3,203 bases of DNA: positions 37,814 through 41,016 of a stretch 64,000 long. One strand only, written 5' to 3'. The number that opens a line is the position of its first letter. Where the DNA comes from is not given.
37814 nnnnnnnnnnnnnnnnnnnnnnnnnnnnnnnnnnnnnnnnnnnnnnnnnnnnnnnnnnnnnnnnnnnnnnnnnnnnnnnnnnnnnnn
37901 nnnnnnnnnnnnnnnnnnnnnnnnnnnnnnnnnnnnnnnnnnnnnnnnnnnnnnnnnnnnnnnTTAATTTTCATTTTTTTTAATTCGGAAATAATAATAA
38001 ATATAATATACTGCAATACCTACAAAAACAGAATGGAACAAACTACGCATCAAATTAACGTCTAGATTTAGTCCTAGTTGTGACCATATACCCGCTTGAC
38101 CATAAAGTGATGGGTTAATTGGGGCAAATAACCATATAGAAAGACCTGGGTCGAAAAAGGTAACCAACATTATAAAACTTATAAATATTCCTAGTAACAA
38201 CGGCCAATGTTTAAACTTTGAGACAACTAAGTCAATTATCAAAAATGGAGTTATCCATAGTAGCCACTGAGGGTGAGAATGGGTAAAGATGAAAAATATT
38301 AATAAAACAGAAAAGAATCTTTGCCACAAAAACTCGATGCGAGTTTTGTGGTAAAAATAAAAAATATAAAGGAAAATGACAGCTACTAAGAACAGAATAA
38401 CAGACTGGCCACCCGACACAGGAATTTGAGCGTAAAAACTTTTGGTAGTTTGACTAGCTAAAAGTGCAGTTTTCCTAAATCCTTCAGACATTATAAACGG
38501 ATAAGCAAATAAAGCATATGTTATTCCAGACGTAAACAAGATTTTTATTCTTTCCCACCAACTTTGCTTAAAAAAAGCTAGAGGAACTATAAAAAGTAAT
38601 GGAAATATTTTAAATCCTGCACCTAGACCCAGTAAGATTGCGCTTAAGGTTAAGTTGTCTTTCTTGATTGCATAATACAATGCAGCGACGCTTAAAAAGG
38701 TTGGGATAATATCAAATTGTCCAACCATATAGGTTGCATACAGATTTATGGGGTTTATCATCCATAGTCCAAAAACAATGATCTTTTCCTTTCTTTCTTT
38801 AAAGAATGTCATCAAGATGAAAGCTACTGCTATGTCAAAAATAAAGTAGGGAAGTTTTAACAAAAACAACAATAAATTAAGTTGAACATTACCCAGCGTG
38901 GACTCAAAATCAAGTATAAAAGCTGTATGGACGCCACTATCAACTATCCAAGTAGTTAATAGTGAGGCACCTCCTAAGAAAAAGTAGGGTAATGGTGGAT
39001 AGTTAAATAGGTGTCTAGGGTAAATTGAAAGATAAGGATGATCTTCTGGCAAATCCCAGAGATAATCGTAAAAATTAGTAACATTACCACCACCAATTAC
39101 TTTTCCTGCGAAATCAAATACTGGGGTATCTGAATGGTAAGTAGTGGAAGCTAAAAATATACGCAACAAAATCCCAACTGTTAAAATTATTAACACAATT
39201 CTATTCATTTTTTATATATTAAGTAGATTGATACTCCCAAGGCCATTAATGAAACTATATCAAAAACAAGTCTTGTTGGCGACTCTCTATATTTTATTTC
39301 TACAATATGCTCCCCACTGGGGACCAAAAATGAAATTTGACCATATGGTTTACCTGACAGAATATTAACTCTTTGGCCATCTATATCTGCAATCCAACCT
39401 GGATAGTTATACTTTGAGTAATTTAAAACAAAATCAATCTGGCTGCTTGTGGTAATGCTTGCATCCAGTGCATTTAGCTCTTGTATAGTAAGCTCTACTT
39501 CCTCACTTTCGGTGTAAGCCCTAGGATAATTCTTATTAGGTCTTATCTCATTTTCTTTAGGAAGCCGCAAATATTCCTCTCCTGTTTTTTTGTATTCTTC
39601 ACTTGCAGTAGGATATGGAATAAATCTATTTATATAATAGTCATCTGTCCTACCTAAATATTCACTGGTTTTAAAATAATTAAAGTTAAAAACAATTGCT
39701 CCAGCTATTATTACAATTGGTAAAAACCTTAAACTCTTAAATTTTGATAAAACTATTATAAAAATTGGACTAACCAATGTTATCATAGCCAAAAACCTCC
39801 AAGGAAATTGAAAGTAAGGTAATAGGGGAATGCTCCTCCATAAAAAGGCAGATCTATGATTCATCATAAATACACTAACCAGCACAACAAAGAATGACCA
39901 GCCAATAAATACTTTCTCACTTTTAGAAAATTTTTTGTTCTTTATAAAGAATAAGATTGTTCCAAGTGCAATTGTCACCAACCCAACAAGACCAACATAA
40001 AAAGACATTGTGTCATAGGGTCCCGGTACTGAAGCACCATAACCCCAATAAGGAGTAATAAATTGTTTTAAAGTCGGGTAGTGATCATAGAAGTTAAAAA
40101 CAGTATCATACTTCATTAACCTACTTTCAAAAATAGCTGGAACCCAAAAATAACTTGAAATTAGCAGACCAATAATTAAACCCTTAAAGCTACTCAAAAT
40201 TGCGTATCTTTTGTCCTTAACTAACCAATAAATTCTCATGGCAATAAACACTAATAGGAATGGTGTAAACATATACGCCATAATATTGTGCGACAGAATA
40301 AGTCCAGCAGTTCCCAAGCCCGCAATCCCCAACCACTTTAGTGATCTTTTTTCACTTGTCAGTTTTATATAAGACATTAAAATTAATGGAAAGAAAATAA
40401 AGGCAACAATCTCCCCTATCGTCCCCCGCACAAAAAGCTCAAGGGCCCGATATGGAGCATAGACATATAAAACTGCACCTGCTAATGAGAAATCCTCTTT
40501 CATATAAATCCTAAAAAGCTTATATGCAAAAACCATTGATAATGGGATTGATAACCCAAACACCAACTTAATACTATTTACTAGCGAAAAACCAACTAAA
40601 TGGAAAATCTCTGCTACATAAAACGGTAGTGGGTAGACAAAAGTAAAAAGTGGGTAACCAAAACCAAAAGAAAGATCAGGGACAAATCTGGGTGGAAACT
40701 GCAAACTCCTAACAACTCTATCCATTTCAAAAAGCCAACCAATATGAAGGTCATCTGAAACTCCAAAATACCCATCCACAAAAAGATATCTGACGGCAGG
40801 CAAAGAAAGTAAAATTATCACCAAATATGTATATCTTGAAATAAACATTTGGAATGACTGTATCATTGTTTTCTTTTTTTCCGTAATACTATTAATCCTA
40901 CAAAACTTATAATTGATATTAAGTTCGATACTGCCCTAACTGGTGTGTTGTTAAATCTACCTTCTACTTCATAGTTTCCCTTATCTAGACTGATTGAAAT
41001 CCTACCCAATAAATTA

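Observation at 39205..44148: Three tandem paralogs of a PTPS-related-like membrane protein family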

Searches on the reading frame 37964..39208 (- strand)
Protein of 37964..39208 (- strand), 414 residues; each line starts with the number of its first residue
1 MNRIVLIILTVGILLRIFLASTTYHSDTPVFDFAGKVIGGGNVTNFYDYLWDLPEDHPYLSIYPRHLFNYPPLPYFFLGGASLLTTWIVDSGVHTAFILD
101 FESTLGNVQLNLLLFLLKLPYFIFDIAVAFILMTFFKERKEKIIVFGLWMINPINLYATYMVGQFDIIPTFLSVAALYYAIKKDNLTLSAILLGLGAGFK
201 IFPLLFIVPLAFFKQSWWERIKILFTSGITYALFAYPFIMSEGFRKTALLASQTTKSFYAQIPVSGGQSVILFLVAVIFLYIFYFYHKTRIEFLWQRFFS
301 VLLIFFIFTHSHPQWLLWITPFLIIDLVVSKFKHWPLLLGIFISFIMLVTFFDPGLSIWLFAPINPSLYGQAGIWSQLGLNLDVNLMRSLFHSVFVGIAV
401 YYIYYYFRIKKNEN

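Call 3: search_protein_families(library=pfam, proteins=[window:37964-39208:-], max_evalue=0.01)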
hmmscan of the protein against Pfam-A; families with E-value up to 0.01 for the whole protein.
window:37964-39208:- (414 aa): 1 family
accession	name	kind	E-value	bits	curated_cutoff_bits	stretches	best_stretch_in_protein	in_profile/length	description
PF09594.16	GT87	-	2.6e-07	31.1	25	1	131-242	40-148/237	Glycosyltransferase family 87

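Call 4: search_protein_families(library=ncbifam, proteins=[window:37964-39208:-], max_evalue=0.01)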
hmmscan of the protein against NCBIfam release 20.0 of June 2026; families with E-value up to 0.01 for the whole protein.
window:37964-39208:- (414 aa): 0 families

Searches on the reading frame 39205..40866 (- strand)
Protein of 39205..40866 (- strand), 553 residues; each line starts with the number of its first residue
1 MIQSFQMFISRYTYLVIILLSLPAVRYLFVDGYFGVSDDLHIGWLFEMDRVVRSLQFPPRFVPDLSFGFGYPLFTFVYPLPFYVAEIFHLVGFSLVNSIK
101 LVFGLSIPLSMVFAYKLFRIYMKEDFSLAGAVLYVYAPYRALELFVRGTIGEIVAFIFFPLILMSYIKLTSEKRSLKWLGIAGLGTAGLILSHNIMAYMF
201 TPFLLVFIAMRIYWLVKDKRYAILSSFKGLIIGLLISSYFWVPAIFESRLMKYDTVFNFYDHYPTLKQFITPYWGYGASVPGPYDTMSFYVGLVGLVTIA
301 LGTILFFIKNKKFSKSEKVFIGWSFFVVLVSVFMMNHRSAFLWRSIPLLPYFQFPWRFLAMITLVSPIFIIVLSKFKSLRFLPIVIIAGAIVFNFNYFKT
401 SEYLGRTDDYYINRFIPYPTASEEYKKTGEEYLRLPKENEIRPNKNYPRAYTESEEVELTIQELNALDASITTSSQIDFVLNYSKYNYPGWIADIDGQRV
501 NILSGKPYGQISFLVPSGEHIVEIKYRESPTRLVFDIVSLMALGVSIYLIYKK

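Call 3: search_protein_families(library=pfam, proteins=[window:39205-40866:-], max_evalue=0.01)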
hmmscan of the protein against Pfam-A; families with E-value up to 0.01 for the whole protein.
window:39205-40866:- (553 aa): 1 family
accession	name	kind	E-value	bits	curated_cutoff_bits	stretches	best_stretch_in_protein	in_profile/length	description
PF13231.12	PMT_2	-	2e-06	28.6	26.1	1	79-222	4-145/160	Dolichyl-phosphate-mannose-protein mannosyltransferase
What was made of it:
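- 39205..40866 (-): P1, 553 aa, third and most divergent gene of the trio. GT-C fold. PMT_2 28.6 bits against 26.1 (call 3).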

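Call 4: search_protein_families(library=ncbifam, proteins=[window:39205-40866:-], max_evalue=0.01)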
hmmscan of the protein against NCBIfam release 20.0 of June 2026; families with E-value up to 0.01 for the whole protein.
window:39205-40866:- (553 aa): 0 families

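Call 16: find_homologous_proteins(query=window:39205-40866:-, max_evalue=0.00001)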
Query window:39205-40866:- (553 aa): 807 proteins with E <= 0.00001 among 8000 candidates; the best 120 are listed.
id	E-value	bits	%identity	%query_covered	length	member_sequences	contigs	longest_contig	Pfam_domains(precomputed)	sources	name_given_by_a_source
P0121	0.0e+0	1211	100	99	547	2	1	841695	PF13231.13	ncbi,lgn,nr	ncbi:MAG: glycosyltransferase family 39 protein [bacterium]|nr:MAG: glycosyltransferase family 39 pr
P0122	1.4e-274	930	72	100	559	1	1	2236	PF13231.13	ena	-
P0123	2.8e-273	926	73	100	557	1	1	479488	PF20176.4,PF13231.13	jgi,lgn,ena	-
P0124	1.4e-272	924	72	100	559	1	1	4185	PF13231.13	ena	-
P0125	1.3e-271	921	72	100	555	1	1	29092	PF13231.13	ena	-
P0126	4.6e-271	919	73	100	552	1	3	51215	-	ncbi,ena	ncbi:MAG: glycosyltransferase family 39 protein [Patescibacteria group bacterium]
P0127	1.5e-270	917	72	100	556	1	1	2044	PF13231.13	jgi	jgi:hypothetical protein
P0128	1.4e-267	907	72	100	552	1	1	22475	-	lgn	-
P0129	2.7e-266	903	71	100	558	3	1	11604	-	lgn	-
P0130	7.6e-266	901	70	100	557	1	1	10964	PF10131.16,PF13231.13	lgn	-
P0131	7.7e-266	901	71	100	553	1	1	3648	-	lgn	-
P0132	1.1e-264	898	71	99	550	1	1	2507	-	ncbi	-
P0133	2.9e-264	896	72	99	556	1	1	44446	PF13231.13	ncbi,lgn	ncbi:MAG: glycosyltransferase family 39 protein [Microgenomates group bacterium]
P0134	4.8e-264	896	71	100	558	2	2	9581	-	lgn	-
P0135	9.1e-264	895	70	100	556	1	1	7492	PF13231.13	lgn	-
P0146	1.5e-252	858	68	100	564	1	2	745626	PF10131.16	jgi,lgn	jgi:hypothetical protein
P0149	4.8e-252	856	70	99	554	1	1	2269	PF10131.16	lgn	-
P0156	2.1e-247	841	66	100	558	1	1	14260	PF10131.16,PF13231.13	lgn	-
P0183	1.4e-239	815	65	98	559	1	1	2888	PF10131.16,PF20176.4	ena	-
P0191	2.4e-236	804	65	96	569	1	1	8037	PF10131.16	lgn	-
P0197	4.2e-235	800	66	96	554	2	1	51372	PF10131.16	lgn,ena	-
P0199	1.0e-233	795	61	100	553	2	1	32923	PF10131.16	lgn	-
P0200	1.8e-233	795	63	100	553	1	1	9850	PF10131.16,PF20176.4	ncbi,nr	ncbi:MAG: 6-pyruvoyl-tetrahydropterin synthase-related protein [bacterium]|nr:6-pyruvoyl-tetrahydrop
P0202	9.7e-233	792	63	100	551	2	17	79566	PF10131.16,PF13231.13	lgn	-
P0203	9.7e-233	792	64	98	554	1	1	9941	PF10131.16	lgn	-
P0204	1.1e-232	792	63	99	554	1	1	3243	PF10131.16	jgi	jgi:hypothetical protein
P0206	1.5e-232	792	62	100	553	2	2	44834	PF10131.16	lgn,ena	-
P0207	1.8e-232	791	63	100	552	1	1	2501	PF10131.16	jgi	jgi:hypothetical protein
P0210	2.2e-231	788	62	100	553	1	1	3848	PF10131.16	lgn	-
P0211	2.4e-231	788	63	99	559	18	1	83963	PF10131.16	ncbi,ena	-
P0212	5.6e-231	786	63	99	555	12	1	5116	PF10131.16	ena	-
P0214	1.2e-230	785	61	100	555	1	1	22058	PF10131.16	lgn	-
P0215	1.8e-230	785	62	99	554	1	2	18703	PF10131.16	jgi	jgi:hypothetical protein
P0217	2.2e-228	778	63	99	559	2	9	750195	PF10131.16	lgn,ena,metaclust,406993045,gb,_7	metaclust:\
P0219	5.2e-226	770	64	97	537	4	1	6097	PF10131.16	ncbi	ncbi:MAG: hypothetical protein UT96_C0046G0006, partial [Candidatus Woesebacteria bacterium GW2011_G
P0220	1.7e-225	768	61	99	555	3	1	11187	PF10131.16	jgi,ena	-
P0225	7.6e-219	746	62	100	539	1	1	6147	PF10131.16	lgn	-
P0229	1.8e-216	738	59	100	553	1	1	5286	PF10131.16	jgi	jgi:hypothetical protein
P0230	5.1e-216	737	60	97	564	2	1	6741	PF10131.16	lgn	-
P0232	8.7e-215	733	60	97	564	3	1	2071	PF10131.16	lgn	-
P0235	2.5e-209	715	58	100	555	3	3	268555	PF10131.16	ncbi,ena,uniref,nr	ncbi:hypothetical protein A2V61_04385 [Candidatus Woesebacteria bacterium RBG_19FT_COMBO_47_8]|unire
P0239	1.4e-206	706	57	100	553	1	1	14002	PF10131.16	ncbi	-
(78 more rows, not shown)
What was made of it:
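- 39205..40866 (-): NCBI names it 'glycosyltransferase family 39 protein' (call 16).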

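Call 59: predict_structure(alignment_id=A2)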
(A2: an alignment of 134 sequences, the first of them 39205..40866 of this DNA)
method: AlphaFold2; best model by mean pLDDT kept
length: 553 residues; sequences in the alignment: 134
mean_pLDDT: 92.4   pTM: 0.92
mean pLDDT of the five models: 92.4, 91.3, 91.0, 90.4, 89.9
residues with pLDDT >= 90: 434; 70-90: 96; 50-70: 21; < 50: 2
segments of 3 or more residues with pLDDT < 50: none
pLDDT, mean of each block of 10 residues (from residue 1): 83 96 96 88 93 91 90 92 98 98 98 98 97 96 91 98 98 96 98 95 98 98 98 98 91 73 81 59 66 94 97 98 98 94 89 89 98 95 98 93 91 86 80 77 91 96 95 98 95 98 96 98 95 96 98 88
secondary structure, 60 per line:
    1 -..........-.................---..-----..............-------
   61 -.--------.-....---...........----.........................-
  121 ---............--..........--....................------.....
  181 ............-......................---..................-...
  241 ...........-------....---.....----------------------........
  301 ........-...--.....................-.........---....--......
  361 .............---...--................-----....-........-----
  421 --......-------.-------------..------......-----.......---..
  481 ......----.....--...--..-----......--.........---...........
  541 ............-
elements in order: H2-11 H13-29 H40-53 H73-76 H80-90 H95-119 H124-135 H138-147 H150-169 H176-192 H194-215 H219-236 H238-250 H259-262 H266-270 H293-308 H315-335 H337-345 H349-352 H355-373 H382-397 E403-406 H408-415 H423-428 E458-463 E469-475 E479-486 E491-495 E498-500 E510-515 E518-526 H530-552
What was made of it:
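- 39205..40866 (-): AF2 pLDDT 92.4 (call 59).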

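Call 61: fold_search(model_id=the predicted structure, library=pdb)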
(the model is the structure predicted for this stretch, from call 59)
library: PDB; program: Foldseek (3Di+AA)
matches with E <= 10: 432; with E <= 0.001: 5
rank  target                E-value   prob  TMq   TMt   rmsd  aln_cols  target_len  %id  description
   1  8agb_A                1.6e-04  1.00  0.46  0.40  11.3       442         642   13  Structure of yeast oligosaccharylransferase complex with lipid-linked oligosaccharide bound (released 2022-12-07)
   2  6w98_A                2.3e-04  1.00  0.45  0.21   6.0       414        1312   12  Single-Particle Cryo-EM Structure of Arabinofuranosyltransferase AftD from Mycobacteria (released 2020-05-13)
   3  3wak                  6.3e-04  1.00  0.48  0.33   8.2       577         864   13  Crystal structure of the Archaeoglobus fulgidus oligosaccharyltransferase (O29867_ARCFU) in the apo form (released 2013-10-30)
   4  7oci_F                7.2e-04  1.00  0.47  0.42  11.1       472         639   14  Cryo-EM structure of yeast Ost6p containing oligosaccharyltransferase complex (released 2022-02-16)
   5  8age_A                7.2e-04  1.00  0.45  0.40  10.2       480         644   14  Structure of yeast oligosaccharylransferase complex with acceptor peptide bound (released 2022-12-07)
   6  6wby                  1.2e-03  1.00  0.42  0.20   7.4       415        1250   13  Single-Particle Cryo-EM Structure of Arabinofuranosyltransferase AftD from Mycobacteria, Mutant R1389S Class 2 (released 2020-05-13)
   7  8if8_C                1.2e-03  1.00  0.38  0.36  12.9       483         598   13  Arabinosyltransferase AftA (released 2023-05-31)
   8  6c26_A                2.7e-03  1.00  0.47  0.41  10.7       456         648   15  The Cryo-EM structure of a eukaryotic oligosaccharyl transferase complex (released 2018-01-31)
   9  3waj                  3.5e-03  1.00  0.40  0.30  15.1       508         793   15  Crystal structure of the Archaeoglobus fulgidus oligosaccharyltransferase (O29867_ARCFU) complex with Zn and sulfate (released 2013-10-30)
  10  6ftg_5                4.6e-03  1.00  0.49  0.43   9.6       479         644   12  Subtomogram average of OST-containing ribosome-translocon complexes from canine rough microsomal membranes (released 2018-03-21)
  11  5f15                  6.0e-03  1.00  0.37  0.38   8.8       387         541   12  Crystal Structure of ArnT from Cupriavidus metallidurans bound to Undecaprenyl phosphate (released 2016-02-17)
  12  8b6l_I                8.5e-03  1.00  0.43  0.35  13.4       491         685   14  Subtomogram average of the human Sec61-TRAP-OSTA-translocon (released 2022-12-07)
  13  9n9j_I                1.4e-02  1.00  0.40  0.33  12.8       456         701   13  Structure of a GRP94 folding intermediate engaged with a CCDC134- and FKBP11-bound secretory translocon (released 2025-11-19)
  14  6wbx                  1.5e-02  1.00  0.45  0.22   5.8       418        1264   13  Single-Particle Cryo-EM Structure of Arabinofuranosyltransferase AftD from Mycobacteria, Mutant R1389S Class 1 (released 2020-05-13)
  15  5ezm                  1.5e-02  1.00  0.36  0.37   9.0       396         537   13  Crystal Structure of ArnT from Cupriavidus metallidurans in the apo state (released 2016-02-17)
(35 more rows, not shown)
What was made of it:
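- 39205..40866 (-): Foldseek hits are STT3, AftD, AglB, AftA, ArnT and AftB (call 61).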
